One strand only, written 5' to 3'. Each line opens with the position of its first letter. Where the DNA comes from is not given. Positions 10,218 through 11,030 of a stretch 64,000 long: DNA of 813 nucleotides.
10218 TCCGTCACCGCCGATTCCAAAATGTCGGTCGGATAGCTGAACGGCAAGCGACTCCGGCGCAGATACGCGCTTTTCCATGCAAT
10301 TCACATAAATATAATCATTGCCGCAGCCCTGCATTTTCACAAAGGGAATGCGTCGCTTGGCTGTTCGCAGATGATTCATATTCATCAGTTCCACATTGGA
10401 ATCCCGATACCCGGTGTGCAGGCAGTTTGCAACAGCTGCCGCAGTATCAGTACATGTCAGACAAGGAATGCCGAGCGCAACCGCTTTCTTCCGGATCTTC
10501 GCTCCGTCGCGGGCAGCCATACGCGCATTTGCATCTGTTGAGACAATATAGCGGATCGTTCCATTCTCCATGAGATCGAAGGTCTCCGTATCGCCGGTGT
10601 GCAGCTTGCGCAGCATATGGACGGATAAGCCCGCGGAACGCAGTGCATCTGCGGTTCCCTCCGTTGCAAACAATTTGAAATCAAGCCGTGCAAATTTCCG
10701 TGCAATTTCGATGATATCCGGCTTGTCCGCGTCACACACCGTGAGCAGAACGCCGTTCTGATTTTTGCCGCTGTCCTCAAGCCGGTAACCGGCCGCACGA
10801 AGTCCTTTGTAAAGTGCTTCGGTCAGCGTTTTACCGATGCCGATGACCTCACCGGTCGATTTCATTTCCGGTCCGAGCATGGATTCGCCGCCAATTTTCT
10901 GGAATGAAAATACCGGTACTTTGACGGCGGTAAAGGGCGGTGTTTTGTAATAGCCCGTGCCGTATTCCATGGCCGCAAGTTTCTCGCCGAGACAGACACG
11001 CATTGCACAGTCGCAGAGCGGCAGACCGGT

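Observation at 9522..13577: In-frame fusion of carbamoyl-phosphate synthase large subunit with diaminopimelate epimerase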

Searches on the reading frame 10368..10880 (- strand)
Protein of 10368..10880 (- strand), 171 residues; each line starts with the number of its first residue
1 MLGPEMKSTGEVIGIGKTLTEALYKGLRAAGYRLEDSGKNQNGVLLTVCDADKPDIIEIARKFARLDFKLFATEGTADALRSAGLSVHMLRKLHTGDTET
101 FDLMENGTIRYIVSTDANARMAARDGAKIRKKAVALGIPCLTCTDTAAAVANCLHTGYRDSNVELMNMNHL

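Call 35: search_solved_structures(query=window:10368-10880:-, show_alignments=1, max_evalue=0.00001)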
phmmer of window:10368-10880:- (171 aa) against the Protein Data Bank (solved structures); distinct sequences matched with E-value up to 0.00001: 6.
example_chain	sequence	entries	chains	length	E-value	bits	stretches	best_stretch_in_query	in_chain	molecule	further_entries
1a9x_A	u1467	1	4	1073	2.7e-24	89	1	1-159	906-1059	CARBAMOYL PHOSPHATE SYNTHETASE (LARGE CHAIN)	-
1ce8_A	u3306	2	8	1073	2.7e-24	89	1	1-159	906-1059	PROTEIN (CARBAMOYL-PHOSPHATE SYNTHASE) | carbamoyl phosphate synthetase large chain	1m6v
1bxr_A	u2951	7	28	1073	3.2e-24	88.8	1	1-159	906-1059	CARBAMOYL-PHOSPHATE SYNTHASE | CARBAMOYL PHOSPHATE SYNTHETASE: LARGE SUBUNIT | CARBAMOYL PHOSPHATE SYNTHETASE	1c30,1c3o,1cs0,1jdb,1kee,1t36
6uel_A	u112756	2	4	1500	1e-11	48.1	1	3-151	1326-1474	Carbamoyl-phosphate synthase [ammonia], mitochondrial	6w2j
5dot_A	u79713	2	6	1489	1e-11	48.1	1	3-151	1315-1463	Carbamoyl-phosphate synthase [ammonia], mitochondrial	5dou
2yvq_A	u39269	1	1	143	3.9e-06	30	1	27-145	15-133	Carbamoyl-phosphate synthase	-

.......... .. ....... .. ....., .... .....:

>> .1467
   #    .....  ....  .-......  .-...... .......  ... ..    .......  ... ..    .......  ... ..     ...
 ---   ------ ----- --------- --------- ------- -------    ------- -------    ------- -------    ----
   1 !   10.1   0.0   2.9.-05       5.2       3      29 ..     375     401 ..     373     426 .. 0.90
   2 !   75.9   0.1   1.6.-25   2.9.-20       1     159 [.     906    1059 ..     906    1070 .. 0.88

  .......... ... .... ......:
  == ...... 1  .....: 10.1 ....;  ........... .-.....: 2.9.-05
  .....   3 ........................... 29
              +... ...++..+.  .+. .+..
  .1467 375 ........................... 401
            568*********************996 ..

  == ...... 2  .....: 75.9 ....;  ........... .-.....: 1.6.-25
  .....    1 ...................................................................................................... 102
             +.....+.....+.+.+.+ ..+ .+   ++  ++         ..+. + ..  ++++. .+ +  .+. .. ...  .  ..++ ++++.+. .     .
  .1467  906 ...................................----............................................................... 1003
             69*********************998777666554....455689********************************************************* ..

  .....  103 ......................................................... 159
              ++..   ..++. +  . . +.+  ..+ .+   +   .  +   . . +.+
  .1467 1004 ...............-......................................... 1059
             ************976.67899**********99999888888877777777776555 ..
